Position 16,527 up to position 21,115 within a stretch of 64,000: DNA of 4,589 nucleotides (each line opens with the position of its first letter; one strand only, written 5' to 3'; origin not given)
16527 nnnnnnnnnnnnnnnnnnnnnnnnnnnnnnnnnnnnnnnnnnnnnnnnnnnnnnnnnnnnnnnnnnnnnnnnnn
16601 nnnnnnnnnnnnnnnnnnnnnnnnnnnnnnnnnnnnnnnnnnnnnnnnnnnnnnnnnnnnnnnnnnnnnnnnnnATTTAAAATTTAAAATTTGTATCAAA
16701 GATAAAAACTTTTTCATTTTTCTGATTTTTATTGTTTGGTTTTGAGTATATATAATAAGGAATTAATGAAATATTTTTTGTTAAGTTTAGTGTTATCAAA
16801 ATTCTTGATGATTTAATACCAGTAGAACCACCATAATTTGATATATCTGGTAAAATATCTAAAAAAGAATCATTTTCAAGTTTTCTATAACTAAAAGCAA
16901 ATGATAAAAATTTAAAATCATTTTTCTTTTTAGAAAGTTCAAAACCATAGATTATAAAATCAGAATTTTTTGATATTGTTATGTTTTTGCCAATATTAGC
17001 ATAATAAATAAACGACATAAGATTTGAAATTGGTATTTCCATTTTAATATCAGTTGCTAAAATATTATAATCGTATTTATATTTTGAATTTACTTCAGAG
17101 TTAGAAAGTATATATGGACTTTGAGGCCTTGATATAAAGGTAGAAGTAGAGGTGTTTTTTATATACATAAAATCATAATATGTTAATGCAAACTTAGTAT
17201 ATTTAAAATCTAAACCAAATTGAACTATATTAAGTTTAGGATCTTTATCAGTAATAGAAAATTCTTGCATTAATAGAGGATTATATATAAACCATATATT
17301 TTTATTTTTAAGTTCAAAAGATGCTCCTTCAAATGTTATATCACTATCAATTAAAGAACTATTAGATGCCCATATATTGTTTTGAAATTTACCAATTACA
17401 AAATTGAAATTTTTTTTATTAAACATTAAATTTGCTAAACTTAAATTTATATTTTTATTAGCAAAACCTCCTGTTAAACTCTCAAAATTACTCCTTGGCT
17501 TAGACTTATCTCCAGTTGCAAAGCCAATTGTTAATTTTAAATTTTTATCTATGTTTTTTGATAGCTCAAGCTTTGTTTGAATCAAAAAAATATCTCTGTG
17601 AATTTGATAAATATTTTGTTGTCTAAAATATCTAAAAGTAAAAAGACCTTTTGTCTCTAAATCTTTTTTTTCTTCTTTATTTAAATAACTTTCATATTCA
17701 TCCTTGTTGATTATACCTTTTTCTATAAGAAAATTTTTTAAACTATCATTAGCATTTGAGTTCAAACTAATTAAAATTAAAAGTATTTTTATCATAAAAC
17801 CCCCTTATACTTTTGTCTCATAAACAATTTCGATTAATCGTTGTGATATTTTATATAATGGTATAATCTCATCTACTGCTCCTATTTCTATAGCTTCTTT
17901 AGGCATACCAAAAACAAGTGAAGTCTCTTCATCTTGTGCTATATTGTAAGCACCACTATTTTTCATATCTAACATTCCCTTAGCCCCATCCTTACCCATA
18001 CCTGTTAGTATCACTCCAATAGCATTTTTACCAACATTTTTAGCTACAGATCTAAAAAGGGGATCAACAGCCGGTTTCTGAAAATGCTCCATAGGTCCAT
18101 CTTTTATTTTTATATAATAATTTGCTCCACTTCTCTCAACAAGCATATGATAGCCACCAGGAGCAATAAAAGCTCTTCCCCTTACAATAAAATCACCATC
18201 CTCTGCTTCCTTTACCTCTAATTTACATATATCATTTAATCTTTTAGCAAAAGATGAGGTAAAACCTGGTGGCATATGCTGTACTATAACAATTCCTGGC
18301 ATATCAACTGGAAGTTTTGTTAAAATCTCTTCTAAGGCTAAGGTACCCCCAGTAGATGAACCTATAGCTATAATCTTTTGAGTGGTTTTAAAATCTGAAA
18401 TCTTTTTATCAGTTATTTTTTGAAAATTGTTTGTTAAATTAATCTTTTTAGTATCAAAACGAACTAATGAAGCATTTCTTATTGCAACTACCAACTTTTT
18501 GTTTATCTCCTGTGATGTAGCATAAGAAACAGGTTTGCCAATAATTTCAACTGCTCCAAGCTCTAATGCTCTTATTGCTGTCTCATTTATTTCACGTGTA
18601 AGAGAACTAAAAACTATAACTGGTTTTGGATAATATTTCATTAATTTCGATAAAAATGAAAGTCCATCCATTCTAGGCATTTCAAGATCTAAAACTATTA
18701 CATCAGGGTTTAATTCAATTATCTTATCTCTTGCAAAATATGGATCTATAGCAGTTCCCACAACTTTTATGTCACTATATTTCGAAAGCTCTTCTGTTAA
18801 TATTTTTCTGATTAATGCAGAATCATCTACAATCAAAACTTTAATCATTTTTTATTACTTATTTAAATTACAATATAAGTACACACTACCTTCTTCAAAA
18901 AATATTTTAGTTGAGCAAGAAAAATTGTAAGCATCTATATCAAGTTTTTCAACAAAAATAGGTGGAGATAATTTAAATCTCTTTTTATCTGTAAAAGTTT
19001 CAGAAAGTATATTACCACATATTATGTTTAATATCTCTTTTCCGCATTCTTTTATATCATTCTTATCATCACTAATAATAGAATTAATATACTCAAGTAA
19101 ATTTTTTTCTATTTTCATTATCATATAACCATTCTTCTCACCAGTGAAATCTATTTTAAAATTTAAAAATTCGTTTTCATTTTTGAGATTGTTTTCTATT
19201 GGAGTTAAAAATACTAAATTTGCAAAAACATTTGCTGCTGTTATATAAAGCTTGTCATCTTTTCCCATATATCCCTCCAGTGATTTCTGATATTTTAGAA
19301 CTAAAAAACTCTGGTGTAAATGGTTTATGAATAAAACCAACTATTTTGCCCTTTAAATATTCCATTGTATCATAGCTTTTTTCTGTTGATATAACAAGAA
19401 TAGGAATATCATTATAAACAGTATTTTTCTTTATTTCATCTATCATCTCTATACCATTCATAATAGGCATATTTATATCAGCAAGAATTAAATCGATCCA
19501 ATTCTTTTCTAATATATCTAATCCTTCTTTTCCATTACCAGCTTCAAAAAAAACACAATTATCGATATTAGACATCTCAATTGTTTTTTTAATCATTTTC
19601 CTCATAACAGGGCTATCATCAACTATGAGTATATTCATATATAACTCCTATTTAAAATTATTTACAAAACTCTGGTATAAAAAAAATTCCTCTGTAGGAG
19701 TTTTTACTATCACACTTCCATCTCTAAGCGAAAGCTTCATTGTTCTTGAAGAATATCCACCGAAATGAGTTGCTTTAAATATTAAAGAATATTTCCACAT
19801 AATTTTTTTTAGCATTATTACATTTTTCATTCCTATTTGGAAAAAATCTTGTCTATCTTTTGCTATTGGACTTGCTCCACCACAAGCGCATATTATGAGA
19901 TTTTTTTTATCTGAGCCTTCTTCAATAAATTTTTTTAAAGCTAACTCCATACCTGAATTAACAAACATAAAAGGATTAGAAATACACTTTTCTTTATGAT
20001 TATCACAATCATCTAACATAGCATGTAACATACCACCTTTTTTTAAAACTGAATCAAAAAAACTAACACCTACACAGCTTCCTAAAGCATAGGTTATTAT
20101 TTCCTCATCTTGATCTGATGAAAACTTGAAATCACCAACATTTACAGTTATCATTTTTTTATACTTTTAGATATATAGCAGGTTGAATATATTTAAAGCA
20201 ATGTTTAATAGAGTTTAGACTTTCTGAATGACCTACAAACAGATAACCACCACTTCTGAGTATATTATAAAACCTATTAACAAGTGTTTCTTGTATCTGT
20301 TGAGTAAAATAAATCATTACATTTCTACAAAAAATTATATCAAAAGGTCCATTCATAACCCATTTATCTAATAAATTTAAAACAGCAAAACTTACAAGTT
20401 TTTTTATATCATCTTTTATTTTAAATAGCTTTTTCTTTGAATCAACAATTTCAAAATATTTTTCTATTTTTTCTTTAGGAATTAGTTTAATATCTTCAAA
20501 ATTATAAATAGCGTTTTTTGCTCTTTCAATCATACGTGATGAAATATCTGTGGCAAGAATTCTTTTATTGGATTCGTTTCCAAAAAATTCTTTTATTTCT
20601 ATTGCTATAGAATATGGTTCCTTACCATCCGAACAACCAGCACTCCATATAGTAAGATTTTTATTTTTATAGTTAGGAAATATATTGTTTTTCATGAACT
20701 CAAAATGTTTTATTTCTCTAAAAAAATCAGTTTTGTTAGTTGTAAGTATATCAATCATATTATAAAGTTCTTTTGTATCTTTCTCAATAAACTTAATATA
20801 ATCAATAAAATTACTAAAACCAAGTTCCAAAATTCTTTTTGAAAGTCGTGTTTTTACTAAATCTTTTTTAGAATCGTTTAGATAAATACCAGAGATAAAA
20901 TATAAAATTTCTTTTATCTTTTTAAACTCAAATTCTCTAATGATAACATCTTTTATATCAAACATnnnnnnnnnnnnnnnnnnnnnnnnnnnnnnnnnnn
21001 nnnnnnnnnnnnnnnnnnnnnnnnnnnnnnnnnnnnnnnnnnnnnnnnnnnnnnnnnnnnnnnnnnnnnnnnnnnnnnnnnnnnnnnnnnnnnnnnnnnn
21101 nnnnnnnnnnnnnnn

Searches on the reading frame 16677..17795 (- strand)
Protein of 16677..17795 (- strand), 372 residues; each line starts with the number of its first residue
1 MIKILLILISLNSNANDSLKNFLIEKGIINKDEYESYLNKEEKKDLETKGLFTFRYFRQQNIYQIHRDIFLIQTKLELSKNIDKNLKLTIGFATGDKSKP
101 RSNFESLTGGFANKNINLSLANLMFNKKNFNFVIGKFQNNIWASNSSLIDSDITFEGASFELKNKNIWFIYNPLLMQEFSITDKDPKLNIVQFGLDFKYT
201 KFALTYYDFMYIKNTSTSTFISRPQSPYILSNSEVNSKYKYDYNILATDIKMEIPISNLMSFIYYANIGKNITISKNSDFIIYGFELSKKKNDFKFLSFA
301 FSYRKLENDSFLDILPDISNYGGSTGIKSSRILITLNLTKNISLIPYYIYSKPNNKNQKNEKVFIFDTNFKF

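Call 5: search_protein_families(library=pfam, proteins=[window:16677-17795:-], max_evalue=0.01)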
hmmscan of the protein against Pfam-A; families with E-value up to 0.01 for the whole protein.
window:16677-17795:- (372 aa): 1 family
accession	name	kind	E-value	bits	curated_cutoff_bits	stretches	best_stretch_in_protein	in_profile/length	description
PF16930.11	Porin_5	-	2.3e-09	36.8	22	1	66-221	158-337/535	Putative porin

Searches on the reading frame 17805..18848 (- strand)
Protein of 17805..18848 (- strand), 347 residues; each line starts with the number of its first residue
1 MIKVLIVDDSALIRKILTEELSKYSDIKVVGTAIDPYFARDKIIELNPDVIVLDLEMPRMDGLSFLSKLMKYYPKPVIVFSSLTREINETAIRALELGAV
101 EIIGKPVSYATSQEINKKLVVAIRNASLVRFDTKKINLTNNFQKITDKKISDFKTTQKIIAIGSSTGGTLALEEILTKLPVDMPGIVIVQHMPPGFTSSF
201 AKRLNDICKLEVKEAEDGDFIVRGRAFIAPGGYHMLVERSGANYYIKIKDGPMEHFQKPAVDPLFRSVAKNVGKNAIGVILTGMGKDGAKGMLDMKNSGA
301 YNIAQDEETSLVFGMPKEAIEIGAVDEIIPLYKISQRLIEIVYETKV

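Call 5: search_protein_families(library=pfam, proteins=[window:17805-18848:-], max_evalue=0.01)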
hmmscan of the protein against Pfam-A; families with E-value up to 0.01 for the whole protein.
window:17805-18848:- (347 aa): 2 families
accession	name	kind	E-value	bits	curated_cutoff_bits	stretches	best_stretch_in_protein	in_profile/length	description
PF01339.22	CheB_methylest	-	8.4e-67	224.7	24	1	160-338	1-174/174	CheB methylesterase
PF00072.30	Response_reg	-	1.5e-20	73.9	30.2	1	4-108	1-102/111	Response regulator receiver domain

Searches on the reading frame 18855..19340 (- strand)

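Call 5: search_protein_families(library=pfam, proteins=[window:18855-19340:-], max_evalue=0.01)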
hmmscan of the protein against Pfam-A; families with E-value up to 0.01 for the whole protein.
window:18855-19340:- (161 aa): 1 family
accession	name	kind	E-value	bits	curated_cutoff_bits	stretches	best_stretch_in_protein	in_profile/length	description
PF13690.11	CheX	-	7.4e-10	39.2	27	1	63-136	5-79/94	Chemotaxis phosphatase CheX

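Call 10: search_protein_families(library=ncbifam, proteins=[window:18855-19340:-], max_evalue=0.01)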
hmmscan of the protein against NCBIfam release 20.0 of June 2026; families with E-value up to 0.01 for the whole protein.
window:18855-19340:- (161 aa): 0 families

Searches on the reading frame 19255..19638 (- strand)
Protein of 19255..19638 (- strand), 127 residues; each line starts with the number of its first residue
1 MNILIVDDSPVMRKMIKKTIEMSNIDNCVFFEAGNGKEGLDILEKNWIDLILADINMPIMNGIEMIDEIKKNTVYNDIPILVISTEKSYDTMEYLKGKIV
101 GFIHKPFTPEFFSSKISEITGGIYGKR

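Call 5: search_protein_families(library=pfam, proteins=[window:19255-19638:-], max_evalue=0.01)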
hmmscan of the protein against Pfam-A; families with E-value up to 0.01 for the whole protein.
window:19255-19638:- (127 aa): 1 family
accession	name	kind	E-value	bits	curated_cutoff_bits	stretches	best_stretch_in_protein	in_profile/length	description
PF00072.30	Response_reg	-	4.9e-25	88.3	30.2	1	3-111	1-105/111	Response regulator receiver domain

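Call 10: search_protein_families(library=ncbifam, proteins=[window:19255-19638:-], max_evalue=0.01)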
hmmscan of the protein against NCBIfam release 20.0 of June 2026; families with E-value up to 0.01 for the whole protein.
window:19255-19638:- (127 aa): 92 families (the best 25 are shown)
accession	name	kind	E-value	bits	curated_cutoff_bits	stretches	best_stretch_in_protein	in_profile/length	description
NF007935.0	PRK10651.1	equivalog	4.4e-20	71.8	250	1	2-121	8-125/216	two-component system response regulator NarL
NF001965.0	PRK00742.1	subfamily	3.9e-17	62.5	293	1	2-108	5-110/357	chemotaxis-specific protein-glutamate methyltransferase CheB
NF007969.0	PRK10693.1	equivalog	1.1e-16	60.8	329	1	2-93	9-96/337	two-component system response regulator RssB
NF041367.1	CheY_Halo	equivalog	2.2e-15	57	200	1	3-119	1-113/114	chemotaxis protein CheY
NF041945.1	LuxN_Vibrio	equivalog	2.8e-15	55.5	1550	1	3-108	723-823/839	quorum-sensing autoinducer 1 sensor kinase/phosphatase LuxN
NF007708.0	PRK10403.1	equivalog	2.9e-15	56.3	343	1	2-117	8-121/215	nitrate/nitrite response regulator protein NarP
NF045717.1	DVU0259_DivK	exception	3.5e-14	53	160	1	2-116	4-112/117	DVU0259 family response regulator domain-containing protein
NF047465.1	hybrid_HK_LvrA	exception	4.8e-14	51.3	1200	1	2-117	469-581/819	hybrid histidine kinase/response regulator LvrA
NF009206.0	PRK12555.1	subfamily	7.2e-14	51.5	342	1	1-97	1-93/340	chemotaxis-specific protein-glutamate methyltransferase CheB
NF045505.1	RR_RssB_Pseudo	equivalog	8e-14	51.5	700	1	2-106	7-107/394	two-component system response regulator RssB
NF041866.1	EpsW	equivalog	1.1e-13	50.9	200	1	3-119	8-124/131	exopolysaccharide biosynthesis response regulator EpsW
NF007901.0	PRK10610.1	equivalog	1.6e-13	50.9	189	1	2-119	7-123/129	chemotaxis response regulator CheY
TIGR02154.1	PhoB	equivalog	2.8e-13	49.7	296.2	1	2-116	4-116/226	phosphate regulon transcriptional regulator PhoB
NF007135.0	PRK09581.1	equivalog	1.1e-12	47.5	474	1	2-107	4-107/457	PleD family two-component system response regulator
NF052445.1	RespRegMctR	equivalog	1.7e-12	47.2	300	1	2-117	3-116/205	two-component system response regulator MctR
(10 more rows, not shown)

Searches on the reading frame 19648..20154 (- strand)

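Call 5: search_protein_families(library=pfam, proteins=[window:19648-20154:-], max_evalue=0.01)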
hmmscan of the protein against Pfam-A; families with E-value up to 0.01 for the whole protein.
window:19648-20154:- (168 aa): 1 family
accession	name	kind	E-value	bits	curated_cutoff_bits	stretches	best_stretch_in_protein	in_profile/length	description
PF03975.18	CheD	-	8.1e-18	65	25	1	46-152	1-108/108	CheD chemotactic sensory transduction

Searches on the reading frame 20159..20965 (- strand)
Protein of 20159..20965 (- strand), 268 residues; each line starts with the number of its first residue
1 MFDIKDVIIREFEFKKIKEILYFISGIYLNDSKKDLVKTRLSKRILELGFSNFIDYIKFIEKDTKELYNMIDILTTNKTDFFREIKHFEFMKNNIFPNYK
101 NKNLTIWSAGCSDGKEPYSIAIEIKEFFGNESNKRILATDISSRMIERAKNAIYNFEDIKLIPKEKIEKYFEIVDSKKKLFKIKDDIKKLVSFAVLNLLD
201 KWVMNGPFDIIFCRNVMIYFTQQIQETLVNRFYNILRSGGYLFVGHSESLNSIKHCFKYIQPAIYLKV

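Call 4: search_protein_families(library=pfam, proteins=[window:20159-20965:-], max_evalue=0.01)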
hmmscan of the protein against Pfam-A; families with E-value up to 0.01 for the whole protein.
window:20159-20965:- (268 aa): 7 families
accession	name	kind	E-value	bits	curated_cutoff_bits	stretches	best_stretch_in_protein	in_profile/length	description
PF01739.24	CheR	-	7.6e-61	205.4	27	1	77-261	1-190/195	CheR methyltransferase, SAM binding domain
PF03705.20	CheR_N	-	4.1e-13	49.3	27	1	13-63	2-52/53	CheR methyltransferase, all-alpha domain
PF13649.12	Methyltransf_25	-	1.3e-06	29.4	27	0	191-240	48-97/97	Methyltransferase domain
PF08242.18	Methyltransf_12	-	1.5e-06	29.3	30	1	128-242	18-98/98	Methyltransferase domain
PF08241.18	Methyltransf_11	-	1.4e-05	26.1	21.2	0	191-244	44-95/95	Methyltransferase domain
PF13847.12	Methyltransf_31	-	0.00086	19.5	27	0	102-248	3-113/145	Methyltransferase domain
PF13489.12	Methyltransf_23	-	0.0055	16.9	27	1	130-244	41-116/164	Methyltransferase domain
